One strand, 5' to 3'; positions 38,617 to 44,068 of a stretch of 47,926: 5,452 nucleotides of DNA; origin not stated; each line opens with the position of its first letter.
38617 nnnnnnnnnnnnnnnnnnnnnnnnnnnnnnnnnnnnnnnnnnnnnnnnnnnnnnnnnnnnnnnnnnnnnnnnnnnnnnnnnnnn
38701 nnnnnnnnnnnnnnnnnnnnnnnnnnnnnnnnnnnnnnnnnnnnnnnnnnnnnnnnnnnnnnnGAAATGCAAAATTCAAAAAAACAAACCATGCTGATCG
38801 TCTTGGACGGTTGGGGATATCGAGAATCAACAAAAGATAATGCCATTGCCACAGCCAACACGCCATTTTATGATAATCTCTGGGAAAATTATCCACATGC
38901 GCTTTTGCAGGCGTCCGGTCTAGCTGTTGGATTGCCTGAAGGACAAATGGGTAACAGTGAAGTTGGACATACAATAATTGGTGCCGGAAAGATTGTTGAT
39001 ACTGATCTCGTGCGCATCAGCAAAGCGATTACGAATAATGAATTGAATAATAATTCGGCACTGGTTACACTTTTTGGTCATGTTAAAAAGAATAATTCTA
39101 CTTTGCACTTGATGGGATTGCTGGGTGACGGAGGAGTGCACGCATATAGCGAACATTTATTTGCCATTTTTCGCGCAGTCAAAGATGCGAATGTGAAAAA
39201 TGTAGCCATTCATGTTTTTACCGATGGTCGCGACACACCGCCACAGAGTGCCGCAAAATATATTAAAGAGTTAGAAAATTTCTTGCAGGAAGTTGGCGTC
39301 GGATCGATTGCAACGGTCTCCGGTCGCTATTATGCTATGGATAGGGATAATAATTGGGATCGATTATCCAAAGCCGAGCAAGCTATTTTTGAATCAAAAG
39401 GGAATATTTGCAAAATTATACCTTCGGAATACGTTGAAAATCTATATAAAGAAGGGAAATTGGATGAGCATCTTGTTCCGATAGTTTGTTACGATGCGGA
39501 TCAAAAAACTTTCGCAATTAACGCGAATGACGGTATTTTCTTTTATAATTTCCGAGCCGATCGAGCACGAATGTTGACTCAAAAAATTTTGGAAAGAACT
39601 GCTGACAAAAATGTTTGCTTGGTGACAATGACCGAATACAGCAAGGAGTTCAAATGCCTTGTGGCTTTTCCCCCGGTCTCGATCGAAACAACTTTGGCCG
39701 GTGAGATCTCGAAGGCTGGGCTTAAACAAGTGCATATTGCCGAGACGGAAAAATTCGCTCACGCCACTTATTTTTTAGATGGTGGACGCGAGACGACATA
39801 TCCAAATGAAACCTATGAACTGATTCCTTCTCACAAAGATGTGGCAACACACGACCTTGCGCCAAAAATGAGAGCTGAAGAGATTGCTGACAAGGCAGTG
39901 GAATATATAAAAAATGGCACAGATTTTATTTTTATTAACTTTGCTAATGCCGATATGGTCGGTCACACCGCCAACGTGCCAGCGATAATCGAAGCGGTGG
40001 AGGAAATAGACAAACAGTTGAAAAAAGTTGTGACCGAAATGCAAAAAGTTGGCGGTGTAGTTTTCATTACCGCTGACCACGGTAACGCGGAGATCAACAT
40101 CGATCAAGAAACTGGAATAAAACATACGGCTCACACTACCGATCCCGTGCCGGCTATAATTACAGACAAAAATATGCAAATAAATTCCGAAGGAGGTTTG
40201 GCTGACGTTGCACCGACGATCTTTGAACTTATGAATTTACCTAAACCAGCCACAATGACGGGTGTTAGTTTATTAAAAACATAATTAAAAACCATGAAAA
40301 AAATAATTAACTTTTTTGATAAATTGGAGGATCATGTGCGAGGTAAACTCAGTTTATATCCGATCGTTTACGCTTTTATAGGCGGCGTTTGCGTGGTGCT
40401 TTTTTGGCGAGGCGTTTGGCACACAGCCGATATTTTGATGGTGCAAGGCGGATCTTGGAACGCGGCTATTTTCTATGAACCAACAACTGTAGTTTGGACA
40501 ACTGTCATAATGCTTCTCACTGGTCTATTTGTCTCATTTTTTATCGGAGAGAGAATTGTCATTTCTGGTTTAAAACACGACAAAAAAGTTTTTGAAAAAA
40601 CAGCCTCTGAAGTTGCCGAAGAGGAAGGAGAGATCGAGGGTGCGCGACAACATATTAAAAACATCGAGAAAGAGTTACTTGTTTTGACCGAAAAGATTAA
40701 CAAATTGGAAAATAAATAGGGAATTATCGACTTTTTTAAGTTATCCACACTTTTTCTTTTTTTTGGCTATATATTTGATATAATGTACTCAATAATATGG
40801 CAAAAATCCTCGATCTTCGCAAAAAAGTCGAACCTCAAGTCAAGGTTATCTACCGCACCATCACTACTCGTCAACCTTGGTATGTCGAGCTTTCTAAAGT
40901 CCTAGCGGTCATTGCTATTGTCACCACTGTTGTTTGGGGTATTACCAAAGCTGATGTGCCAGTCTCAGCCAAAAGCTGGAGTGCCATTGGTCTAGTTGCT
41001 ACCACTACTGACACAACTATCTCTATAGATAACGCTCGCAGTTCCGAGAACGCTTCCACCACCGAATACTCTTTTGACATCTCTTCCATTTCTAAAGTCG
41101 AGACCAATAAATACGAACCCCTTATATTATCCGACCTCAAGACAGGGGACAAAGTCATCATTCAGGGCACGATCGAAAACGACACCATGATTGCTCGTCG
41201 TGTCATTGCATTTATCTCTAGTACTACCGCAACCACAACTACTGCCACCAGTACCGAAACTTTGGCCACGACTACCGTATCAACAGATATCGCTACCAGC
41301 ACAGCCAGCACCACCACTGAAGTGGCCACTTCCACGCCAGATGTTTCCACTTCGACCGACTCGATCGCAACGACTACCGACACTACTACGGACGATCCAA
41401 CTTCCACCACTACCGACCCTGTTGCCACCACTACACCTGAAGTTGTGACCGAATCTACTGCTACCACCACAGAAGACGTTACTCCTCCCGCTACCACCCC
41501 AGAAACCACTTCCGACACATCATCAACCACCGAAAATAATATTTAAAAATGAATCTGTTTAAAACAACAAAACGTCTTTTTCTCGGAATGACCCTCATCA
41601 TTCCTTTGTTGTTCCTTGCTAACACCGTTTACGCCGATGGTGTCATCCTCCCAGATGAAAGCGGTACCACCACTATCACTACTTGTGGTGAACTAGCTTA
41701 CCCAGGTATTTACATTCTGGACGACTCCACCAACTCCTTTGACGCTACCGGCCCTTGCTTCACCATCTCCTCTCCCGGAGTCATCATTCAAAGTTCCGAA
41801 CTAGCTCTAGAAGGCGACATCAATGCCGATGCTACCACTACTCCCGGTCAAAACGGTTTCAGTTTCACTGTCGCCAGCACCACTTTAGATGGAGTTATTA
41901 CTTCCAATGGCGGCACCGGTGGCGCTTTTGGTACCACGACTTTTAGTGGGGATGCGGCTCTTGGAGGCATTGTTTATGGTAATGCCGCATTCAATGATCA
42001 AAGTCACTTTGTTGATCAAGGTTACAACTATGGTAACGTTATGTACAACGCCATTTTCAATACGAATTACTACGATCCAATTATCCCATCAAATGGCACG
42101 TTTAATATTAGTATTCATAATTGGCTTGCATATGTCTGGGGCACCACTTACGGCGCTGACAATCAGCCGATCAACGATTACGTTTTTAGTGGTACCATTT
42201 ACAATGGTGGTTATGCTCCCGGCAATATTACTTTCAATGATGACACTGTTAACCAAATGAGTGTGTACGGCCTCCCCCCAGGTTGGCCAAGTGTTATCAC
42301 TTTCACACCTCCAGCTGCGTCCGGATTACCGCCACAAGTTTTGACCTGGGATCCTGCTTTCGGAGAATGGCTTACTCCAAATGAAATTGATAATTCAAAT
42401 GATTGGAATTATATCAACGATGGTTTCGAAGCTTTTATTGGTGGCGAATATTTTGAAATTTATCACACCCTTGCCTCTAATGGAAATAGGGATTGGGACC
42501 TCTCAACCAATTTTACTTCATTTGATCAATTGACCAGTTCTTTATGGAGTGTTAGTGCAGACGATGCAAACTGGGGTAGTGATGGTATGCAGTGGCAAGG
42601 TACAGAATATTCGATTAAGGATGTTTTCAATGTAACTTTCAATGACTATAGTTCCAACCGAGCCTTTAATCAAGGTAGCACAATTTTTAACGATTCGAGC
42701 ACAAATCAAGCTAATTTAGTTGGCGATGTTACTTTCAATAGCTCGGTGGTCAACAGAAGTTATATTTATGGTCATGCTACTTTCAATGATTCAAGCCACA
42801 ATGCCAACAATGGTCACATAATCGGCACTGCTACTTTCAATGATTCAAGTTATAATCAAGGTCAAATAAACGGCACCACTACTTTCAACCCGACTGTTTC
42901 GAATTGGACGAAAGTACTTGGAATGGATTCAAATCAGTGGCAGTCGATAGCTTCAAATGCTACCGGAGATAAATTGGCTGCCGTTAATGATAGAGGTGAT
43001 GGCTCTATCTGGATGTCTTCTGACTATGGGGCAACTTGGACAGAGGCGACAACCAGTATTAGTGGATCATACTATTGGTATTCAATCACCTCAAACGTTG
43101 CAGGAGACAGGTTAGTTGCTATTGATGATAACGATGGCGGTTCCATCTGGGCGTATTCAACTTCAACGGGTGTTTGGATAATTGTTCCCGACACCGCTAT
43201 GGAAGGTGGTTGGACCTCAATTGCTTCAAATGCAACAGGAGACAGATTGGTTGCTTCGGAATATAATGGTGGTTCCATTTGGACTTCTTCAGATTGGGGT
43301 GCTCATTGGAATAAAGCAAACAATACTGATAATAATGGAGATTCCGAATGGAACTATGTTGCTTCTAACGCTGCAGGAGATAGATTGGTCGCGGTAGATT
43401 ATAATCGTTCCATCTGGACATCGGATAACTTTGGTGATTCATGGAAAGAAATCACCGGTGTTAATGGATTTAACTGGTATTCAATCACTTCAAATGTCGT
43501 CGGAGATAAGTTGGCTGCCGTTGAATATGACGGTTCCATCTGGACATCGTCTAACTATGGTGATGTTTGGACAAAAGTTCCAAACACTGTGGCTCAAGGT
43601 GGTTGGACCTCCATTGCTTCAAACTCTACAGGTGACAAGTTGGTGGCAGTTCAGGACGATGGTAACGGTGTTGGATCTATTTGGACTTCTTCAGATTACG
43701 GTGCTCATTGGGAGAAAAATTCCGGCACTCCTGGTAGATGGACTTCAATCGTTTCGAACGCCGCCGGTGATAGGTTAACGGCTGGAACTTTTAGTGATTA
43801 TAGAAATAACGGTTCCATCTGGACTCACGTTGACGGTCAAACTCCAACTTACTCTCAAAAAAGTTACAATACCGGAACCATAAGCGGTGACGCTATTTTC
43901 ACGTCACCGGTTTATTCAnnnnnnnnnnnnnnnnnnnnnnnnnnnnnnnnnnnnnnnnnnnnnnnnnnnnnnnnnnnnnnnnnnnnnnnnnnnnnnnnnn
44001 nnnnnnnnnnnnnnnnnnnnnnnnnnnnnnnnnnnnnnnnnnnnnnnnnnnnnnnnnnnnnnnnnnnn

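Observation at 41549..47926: Giant secreted protein gene (>2126 codons, still open at the window edge) that the supplied ORF track misses entirely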

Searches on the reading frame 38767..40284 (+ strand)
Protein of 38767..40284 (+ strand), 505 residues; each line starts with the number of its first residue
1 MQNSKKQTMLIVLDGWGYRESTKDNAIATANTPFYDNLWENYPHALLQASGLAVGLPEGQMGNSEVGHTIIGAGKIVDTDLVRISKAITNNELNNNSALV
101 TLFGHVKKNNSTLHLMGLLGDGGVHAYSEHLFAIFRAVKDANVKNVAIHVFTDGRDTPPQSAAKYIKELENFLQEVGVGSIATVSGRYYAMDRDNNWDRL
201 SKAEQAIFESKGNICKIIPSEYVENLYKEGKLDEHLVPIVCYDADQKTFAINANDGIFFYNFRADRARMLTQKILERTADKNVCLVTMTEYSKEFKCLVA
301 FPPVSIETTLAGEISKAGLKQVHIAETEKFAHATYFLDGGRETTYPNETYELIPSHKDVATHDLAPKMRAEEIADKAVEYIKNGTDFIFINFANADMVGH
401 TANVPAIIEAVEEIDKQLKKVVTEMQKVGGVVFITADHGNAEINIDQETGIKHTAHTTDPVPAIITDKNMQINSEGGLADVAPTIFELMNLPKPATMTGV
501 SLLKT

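Call 7: search_protein_families(library=pfam, proteins=[window:38767-40284:+], max_evalue=0.001)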
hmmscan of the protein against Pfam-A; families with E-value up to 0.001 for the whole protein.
window:38767-40284:+ (505 aa): 4 families
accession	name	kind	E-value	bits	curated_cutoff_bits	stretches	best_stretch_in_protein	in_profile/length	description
PF01676.23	Metalloenzyme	-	1.3e-75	254.6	24.3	1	6-492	1-251/252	Metalloenzyme superfamily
PF06415.18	iPGM_N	-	6.4e-72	242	27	1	84-293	1-217/217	BPG-independent PGAM N-terminus (iPGM_N)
PF01663.27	Phosphodiest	-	3.6e-08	33.8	23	1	329-478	101-250/342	Type I phosphodiesterase / nucleotide pyrophosphatase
PF08665.17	PglZ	-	0.00045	20.7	25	1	367-440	101-172/179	PglZ domain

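Call 8: search_protein_families(library=ncbifam, proteins=[window:38767-40284:+], max_evalue=0.01)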
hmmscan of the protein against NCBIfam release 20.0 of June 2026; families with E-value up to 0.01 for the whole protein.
window:38767-40284:+ (505 aa): 12 families
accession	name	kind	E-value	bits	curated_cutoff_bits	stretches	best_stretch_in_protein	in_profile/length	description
TIGR01307.1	pgm_bpd_ind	equivalog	4.4e-183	609.3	330.65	1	6-503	1-504/504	2,3-bisphosphoglycerate-independent phosphoglycerate mutase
NF003897.0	PRK05434.1-5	equivalog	8.2e-149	496.4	862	1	1-503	1-511/514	2,3-bisphosphoglycerate-independent phosphoglycerate mutase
NF009049.0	PRK12383.1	equivalog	1.7e-14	53.6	254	1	370-503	271-398/408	phosphopentomutase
NF003104.0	PRK04024.1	equivalog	1e-13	50.9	489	1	367-471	277-371/412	2,3-bisphosphoglycerate-independent phosphoglycerate mutase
TIGR00306.2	apgM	subfamily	2.9e-13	49.6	320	1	370-472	276-371/403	2,3-bisphosphoglycerate-independent phosphoglycerate mutase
NF003766.0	PRK05362.1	equivalog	3e-13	49.3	256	1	370-495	263-386/396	phosphopentomutase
NF003242.0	PRK04200.1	equivalog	5.4e-08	32.1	426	1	374-471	274-363/395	cofactor-independent phosphoglycerate mutase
TIGR02535.1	hyp_Hser_kinase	hypoth_equivalog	7.9e-08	31.5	446.3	1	376-470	277-364/397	proposed homoserine kinase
NF038358.1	phophono_PhpG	equivalog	8.2e-07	28.1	545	1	377-473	301-388/417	CMP-5'-phosphonoformate--3-phosphoglycerate phosphonoformyl transferase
NF003160.0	PRK04135.1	equivalog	7.4e-06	24.8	468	1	382-470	285-361/403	2,3-bisphosphoglycerate-independent phosphoglycerate mutase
NF042991.1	alk_phos_PafA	equivalog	2.1e-05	23.1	650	1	382-443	300-367/554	alkaline phosphatase PafA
NF051873.1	AlkPhosPhoY32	equivalog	0.002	16.7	1000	1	383-444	278-343/539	alkaline phosphatase PhoY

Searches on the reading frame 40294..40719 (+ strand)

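Call 7: search_protein_families(library=pfam, proteins=[window:40294-40719:+], max_evalue=0.001)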
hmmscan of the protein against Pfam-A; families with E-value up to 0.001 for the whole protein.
window:40294-40719:+ (141 aa): 1 family
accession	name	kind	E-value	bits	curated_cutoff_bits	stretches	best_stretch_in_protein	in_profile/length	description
PF22105.2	DUF6943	-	0.00048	20.7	27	1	65-139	48-122/131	Family of unknown function (DUF6943)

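Call 8: search_protein_families(library=ncbifam, proteins=[window:40294-40719:+], max_evalue=0.01)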
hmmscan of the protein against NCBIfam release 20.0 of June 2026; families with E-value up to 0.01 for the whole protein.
window:40294-40719:+ (141 aa): 0 families

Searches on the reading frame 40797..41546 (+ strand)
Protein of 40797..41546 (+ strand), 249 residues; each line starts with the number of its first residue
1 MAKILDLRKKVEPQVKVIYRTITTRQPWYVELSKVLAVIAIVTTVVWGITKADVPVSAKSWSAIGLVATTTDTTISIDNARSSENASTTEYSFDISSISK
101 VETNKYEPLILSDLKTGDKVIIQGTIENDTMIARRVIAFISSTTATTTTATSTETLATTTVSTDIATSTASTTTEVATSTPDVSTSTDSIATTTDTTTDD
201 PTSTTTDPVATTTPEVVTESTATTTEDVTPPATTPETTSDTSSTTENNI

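Call 7: search_protein_families(library=pfam, proteins=[window:40797-41546:+], max_evalue=0.001)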
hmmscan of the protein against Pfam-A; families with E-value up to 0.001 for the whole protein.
window:40797-41546:+ (249 aa): 0 families

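Call 8: search_protein_families(library=ncbifam, proteins=[window:40797-41546:+], max_evalue=0.01)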
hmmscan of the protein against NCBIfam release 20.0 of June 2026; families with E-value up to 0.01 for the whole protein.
window:40797-41546:+ (249 aa): 0 families

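Call 10: find_encoding_contigs(protein=window:40797-41546:+, flank=10000, max_places=6)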
Protein window:40797-41546:+ (249 aa): 10 contigs read that carry it; 6 places shown.
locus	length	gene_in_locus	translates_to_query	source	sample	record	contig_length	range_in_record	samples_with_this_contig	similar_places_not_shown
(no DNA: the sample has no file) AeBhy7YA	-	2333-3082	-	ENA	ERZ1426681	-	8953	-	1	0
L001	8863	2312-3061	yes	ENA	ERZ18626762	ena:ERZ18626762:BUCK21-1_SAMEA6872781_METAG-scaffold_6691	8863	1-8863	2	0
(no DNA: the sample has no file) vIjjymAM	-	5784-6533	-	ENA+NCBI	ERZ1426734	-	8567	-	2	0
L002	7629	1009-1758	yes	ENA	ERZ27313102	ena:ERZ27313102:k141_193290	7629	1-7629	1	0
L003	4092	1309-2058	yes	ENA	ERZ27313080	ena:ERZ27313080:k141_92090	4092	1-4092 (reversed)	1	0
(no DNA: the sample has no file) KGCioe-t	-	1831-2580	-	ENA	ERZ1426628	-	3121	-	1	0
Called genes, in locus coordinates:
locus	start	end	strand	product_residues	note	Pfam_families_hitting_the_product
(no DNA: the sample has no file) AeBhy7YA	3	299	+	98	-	?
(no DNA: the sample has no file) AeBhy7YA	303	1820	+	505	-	PF01676:Metalloenzyme, PF06415:iPGM_N, PF01663:Phosphodiest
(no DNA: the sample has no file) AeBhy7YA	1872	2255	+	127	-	-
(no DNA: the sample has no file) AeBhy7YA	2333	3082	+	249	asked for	-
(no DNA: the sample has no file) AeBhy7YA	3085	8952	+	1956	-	?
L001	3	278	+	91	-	?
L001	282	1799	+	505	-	PF01676:Metalloenzyme, PF06415:iPGM_N, PF01663:Phosphodiest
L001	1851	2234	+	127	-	-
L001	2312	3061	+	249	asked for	-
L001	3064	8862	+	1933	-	?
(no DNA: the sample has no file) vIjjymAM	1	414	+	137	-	?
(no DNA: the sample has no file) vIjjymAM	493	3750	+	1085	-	PF07705:CARDB (faint)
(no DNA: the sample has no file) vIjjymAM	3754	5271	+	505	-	PF01676:Metalloenzyme, PF06415:iPGM_N, PF01663:Phosphodiest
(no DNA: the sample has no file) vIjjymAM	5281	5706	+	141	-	-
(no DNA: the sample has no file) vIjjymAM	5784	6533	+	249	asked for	-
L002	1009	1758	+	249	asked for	-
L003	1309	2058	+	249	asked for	-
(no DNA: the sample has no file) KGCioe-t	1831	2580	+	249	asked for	-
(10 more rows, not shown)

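Call 17: list_cluster_members(proteins=[window:40797-41546:+, window:38767-40284:+, window:34117-35427:+, window:35506-38763:+, window:28474-30084:+])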
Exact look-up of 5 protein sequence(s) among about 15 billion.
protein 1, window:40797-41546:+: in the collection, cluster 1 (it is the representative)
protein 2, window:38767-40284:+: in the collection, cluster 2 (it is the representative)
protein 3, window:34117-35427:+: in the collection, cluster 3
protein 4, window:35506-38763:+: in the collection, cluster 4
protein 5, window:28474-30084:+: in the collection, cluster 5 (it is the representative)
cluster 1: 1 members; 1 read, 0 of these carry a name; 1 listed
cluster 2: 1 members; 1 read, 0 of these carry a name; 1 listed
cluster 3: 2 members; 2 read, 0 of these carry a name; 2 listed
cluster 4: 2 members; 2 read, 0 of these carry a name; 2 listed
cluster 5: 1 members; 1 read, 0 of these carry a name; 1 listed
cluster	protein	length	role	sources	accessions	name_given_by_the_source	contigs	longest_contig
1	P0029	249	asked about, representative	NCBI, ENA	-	-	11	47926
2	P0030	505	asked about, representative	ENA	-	-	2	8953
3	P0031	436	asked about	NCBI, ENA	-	-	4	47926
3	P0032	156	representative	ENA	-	-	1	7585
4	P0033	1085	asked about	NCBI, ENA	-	-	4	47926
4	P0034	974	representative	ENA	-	-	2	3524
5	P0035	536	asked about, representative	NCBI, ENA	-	-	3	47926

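Call 82: search_protein_families(library=ncbifam, proteins=[window:40797-41546:+], max_evalue=1)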
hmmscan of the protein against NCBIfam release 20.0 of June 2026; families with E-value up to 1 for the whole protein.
window:40797-41546:+ (249 aa): 1 family
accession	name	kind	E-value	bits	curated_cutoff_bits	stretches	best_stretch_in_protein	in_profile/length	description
NF000796.0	PRK00054.1-1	equivalog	0.058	12.6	224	1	96-197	50-151/254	dihydroorotate dehydrogenase electron transfer subunit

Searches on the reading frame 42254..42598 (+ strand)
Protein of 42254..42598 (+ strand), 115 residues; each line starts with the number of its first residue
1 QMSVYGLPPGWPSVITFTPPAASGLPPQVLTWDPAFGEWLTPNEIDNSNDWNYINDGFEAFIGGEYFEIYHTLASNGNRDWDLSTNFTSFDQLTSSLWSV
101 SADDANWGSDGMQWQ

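Call 48: search_protein_representatives(alignment_id=A3)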
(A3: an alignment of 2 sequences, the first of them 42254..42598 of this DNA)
Query: 2 sequences, 117 profile positions. Proteins with E-value up to 0.001 (for the whole library): 5; up to 1e-10: 2; up to 1e-30: 0. The best 5 are listed.
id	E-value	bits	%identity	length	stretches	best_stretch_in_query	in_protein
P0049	5.9e-14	68.4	-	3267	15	64-111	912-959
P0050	5.5e-11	58.8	-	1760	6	39-96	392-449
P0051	5.3e-05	39.5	-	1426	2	11-40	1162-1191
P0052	1.1e-04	38.4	-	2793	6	46-84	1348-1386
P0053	2.2e-04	37.5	-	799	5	19-73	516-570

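Call 81: search_protein_families(library=pfam, proteins=[window:42254-42598:+], max_evalue=1)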
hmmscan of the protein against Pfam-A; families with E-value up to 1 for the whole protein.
window:42254-42598:+ (115 aa): 0 families

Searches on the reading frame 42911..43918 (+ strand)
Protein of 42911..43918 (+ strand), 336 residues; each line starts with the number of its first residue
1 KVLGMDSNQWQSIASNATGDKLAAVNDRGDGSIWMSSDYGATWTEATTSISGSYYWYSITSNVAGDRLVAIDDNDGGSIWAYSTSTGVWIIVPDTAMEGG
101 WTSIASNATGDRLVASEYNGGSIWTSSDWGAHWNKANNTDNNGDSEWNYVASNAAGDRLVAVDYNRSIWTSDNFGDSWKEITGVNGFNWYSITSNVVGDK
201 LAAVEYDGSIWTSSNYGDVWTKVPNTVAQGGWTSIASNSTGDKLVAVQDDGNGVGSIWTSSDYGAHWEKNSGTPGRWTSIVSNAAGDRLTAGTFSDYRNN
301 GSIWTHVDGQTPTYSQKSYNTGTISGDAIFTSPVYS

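Call 84: search_solved_structures(query=A12, max_evalue=0.01)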
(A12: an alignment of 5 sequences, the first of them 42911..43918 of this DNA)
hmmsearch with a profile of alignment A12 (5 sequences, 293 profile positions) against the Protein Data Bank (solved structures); distinct sequences matched with E-value up to 0.01: 35.
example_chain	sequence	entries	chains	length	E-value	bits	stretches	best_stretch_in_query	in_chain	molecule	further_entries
2cn3_A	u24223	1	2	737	1.5e-10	43.7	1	11-174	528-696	BETA-1,4-XYLOGLUCAN HYDROLASE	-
2cn2_A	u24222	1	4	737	1.6e-09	40.4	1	11-174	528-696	BETA-1,4-XYLOGLUCAN HYDROLASE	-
8am5_S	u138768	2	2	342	5.2e-09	38.7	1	27-258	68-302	Photosystem II assembly lipoprotein Ycf48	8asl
3f6k_A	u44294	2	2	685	1.6e-08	37.1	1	71-256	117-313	Sortilin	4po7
6x48_A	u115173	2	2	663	1.7e-08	37.1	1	71-256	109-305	Sortilin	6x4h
8t8r_A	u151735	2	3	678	1.7e-08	37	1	71-256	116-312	Sortilin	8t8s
6p2l_A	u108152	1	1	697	1.8e-08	36.9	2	144-256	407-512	Glycosyl hydrolase BNR repeat-containing protein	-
6eho_A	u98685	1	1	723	1.9e-08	36.8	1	71-256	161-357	Sortilin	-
4msl_A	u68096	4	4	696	2e-08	36.8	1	71-256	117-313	Sortilin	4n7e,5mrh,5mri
6x3l_A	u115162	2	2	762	2.3e-08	36.6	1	71-256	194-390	Sortilin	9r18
9i0n_A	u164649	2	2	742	2.9e-08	36.3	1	71-256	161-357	Sortilin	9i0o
6p2m_A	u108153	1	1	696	6.9e-08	35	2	148-258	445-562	Type 3a cellulose-binding domain protein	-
5znn_A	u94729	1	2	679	7.7e-08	34.9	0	30-100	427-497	Sortilin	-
5nni_A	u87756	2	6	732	1.4e-07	34.1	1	105-255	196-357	Sortilin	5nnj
5nmr_A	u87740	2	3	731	1.4e-07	34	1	98-255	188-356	Sortilin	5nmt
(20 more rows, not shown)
